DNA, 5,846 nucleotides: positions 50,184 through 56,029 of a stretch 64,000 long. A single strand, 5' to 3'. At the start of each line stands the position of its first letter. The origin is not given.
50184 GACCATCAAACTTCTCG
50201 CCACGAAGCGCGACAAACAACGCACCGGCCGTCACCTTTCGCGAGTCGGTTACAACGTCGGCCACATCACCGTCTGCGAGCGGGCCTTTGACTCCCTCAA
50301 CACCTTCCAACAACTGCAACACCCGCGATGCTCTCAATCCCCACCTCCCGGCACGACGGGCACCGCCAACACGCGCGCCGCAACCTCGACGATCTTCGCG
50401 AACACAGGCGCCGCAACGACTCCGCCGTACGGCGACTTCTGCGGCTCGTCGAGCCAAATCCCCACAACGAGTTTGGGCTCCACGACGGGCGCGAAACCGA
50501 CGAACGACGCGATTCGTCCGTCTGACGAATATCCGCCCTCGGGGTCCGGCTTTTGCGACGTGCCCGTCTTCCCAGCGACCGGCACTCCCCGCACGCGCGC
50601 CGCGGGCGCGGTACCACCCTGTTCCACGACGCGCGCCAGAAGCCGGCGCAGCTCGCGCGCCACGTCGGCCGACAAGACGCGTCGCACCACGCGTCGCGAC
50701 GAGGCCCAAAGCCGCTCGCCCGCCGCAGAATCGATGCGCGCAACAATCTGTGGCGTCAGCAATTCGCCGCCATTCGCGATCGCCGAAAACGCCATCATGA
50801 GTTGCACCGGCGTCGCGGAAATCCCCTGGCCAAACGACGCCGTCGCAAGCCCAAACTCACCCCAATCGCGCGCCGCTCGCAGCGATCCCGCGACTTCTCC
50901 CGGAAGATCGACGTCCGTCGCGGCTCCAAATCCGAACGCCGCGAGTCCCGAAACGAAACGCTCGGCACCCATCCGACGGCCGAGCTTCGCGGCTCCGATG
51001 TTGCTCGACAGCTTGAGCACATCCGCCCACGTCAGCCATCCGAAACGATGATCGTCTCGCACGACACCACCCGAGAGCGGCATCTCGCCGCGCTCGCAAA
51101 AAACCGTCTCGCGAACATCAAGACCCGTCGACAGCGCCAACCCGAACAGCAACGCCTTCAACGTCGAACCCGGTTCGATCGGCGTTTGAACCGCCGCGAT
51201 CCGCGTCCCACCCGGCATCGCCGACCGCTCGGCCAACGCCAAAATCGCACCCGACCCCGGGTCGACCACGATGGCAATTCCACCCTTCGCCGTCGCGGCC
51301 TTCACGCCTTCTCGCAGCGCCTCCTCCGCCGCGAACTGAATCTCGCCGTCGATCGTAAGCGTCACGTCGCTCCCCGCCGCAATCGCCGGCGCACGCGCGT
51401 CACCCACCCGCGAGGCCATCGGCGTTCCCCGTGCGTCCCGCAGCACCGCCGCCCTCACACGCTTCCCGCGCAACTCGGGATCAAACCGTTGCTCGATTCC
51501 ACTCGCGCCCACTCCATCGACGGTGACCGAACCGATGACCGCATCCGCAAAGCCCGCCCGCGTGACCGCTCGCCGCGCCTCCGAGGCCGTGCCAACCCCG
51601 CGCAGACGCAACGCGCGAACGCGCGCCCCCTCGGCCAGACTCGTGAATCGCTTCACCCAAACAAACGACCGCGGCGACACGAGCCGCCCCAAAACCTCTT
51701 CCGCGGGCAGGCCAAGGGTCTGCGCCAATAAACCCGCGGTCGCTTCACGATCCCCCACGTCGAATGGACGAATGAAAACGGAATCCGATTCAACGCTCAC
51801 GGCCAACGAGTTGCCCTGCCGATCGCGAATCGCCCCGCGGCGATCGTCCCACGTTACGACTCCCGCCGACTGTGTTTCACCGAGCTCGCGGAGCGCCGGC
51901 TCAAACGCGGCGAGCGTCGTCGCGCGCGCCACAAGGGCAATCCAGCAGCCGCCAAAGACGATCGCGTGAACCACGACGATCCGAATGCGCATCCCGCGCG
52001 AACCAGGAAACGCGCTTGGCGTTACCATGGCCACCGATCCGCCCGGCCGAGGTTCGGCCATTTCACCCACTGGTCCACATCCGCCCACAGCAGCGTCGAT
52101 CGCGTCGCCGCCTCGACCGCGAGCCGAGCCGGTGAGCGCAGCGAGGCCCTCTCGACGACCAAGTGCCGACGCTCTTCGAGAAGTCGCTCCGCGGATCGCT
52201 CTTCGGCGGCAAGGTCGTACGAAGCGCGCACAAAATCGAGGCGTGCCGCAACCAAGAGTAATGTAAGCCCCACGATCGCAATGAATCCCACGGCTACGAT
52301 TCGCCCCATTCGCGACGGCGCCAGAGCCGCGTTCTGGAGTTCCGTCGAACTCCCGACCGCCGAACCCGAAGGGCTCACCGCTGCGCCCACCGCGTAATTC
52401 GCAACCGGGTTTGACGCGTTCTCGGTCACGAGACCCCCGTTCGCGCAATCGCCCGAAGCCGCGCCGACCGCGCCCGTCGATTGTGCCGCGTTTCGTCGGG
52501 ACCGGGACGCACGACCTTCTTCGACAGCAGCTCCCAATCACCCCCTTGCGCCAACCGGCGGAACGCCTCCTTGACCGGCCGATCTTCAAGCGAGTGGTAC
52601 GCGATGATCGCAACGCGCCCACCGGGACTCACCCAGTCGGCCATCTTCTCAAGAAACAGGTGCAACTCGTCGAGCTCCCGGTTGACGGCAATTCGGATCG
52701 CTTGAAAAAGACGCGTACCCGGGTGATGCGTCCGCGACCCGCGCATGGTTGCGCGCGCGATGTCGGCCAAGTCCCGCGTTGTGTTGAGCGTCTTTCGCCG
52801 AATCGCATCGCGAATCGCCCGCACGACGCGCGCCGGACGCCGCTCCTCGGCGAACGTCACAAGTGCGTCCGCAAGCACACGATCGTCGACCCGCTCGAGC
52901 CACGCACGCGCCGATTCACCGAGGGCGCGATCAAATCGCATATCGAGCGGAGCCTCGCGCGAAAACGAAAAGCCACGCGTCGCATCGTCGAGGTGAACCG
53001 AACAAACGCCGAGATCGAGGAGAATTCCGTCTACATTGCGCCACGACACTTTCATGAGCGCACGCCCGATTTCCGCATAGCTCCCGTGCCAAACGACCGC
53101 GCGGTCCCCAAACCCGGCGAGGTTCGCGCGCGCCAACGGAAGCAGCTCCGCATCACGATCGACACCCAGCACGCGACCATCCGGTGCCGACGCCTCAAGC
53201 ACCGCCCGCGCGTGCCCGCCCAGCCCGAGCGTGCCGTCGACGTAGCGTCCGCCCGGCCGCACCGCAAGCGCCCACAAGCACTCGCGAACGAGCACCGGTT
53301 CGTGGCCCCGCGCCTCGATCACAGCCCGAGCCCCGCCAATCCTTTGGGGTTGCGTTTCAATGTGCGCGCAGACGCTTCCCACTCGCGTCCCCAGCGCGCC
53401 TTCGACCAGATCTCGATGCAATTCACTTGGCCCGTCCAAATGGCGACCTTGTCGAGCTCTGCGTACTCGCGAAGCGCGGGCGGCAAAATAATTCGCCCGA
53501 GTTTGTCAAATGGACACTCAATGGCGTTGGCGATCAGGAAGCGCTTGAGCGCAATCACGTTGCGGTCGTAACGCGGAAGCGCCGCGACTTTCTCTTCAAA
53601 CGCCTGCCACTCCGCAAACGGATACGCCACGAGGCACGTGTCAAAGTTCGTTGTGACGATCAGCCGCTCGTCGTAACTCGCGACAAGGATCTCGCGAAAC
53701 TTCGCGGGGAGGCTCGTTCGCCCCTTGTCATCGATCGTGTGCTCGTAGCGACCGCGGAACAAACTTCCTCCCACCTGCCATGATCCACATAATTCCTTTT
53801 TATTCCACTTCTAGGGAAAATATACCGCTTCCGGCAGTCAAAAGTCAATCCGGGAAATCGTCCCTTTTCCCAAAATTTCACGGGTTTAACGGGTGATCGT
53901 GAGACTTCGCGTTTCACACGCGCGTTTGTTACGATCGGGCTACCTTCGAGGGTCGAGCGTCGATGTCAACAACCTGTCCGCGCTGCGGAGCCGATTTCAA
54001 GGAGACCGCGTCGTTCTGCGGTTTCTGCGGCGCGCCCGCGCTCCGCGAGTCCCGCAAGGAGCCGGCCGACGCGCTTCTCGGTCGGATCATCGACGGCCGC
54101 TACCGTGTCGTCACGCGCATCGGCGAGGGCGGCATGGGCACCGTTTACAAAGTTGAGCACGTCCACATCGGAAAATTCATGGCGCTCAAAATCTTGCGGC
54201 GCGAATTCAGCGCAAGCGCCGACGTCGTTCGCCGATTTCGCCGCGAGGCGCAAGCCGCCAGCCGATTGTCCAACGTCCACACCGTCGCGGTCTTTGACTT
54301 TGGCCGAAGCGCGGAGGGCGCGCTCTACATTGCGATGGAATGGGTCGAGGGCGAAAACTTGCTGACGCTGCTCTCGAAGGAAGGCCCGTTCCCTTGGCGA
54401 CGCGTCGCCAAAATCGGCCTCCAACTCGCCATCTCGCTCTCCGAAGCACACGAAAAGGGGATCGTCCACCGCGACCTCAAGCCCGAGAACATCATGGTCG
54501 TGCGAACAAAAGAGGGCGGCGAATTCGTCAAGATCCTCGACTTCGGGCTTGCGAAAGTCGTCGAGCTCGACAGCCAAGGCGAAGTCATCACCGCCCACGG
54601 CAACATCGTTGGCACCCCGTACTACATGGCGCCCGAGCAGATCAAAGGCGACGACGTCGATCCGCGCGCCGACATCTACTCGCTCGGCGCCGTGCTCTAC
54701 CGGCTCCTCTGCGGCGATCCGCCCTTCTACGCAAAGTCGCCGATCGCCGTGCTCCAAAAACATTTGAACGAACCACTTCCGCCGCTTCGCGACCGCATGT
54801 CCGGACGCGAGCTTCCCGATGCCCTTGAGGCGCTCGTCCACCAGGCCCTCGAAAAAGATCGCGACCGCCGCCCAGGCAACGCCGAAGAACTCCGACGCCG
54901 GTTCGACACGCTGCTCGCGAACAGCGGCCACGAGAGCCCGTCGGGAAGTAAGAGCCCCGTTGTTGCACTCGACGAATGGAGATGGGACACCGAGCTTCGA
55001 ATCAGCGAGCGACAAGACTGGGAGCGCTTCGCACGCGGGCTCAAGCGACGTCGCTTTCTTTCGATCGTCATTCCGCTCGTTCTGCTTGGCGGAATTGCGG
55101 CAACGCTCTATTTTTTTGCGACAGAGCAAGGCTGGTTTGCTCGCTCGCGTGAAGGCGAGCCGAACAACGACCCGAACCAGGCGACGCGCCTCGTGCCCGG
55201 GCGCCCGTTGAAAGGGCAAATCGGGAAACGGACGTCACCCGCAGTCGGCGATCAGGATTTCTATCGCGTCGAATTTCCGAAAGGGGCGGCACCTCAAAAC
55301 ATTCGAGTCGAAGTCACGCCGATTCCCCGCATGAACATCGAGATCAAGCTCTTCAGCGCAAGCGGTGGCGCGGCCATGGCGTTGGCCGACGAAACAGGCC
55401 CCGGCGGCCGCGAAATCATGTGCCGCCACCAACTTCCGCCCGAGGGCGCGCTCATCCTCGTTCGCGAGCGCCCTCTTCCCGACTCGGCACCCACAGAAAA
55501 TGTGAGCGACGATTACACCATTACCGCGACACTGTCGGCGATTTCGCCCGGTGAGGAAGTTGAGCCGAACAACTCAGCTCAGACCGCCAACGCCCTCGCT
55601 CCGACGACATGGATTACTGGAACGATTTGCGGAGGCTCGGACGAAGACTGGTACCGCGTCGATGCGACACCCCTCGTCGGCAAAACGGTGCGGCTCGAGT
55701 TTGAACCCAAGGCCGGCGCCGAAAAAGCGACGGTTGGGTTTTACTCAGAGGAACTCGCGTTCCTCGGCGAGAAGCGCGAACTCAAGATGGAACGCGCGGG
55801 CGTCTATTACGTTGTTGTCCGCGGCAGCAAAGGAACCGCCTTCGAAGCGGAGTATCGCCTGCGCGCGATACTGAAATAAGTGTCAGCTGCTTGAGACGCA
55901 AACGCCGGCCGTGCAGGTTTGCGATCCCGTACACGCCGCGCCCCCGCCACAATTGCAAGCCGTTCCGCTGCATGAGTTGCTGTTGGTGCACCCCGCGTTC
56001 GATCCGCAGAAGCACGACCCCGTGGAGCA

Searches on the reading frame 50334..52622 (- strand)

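Call 56: search_protein_families(library=pfam, proteins=[window:50334-52622:-], max_evalue=0.0001)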
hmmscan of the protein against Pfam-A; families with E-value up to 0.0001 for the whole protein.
window:50334-52622:- (762 aa): 2 families
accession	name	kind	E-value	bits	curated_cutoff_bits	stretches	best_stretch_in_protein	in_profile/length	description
PF00905.27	Transpeptidase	-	1.4e-59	202.2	22.1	1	448-746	1-299/299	Penicillin binding protein transpeptidase domain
PF03717.20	PBP_dimer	-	3.7e-09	37.7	24.4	1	261-402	5-176/180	Penicillin-binding Protein dimerisation domain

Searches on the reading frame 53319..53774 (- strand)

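Call 56: search_protein_families(library=pfam, proteins=[window:53319-53774:-], max_evalue=0.0001)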
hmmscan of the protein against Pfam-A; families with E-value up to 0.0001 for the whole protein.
window:53319-53774:- (151 aa): 1 family
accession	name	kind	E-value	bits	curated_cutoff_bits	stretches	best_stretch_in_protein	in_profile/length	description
PF02381.23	MraZ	-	1.8e-30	105.2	23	2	81-130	2-51/72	MraZ protein, putative antitoxin-like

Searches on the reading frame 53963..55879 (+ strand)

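Call 56: search_protein_families(library=pfam, proteins=[window:53963-55879:+], max_evalue=0.0001)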
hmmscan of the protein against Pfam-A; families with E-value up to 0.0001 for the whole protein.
window:53963-55879:+ (638 aa): 4 families
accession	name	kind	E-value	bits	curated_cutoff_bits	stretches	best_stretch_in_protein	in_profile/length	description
PF00069.31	Pkinase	-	1.3e-51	176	31.7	1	47-309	1-257/263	Protein kinase domain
PF07714.23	PK_Tyr_Ser-Thr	-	1.5e-26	93.7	23.1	1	50-305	4-250/258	Protein tyrosine and serine/threonine kinase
PF01636.29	APH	-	9.2e-10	39.1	23.2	0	162-198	165-198/239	Phosphotransferase enzyme family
PF17667.7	Pkinase_fungal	-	3.7e-05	23.1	24.1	1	164-241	305-379/387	Fungal protein kinase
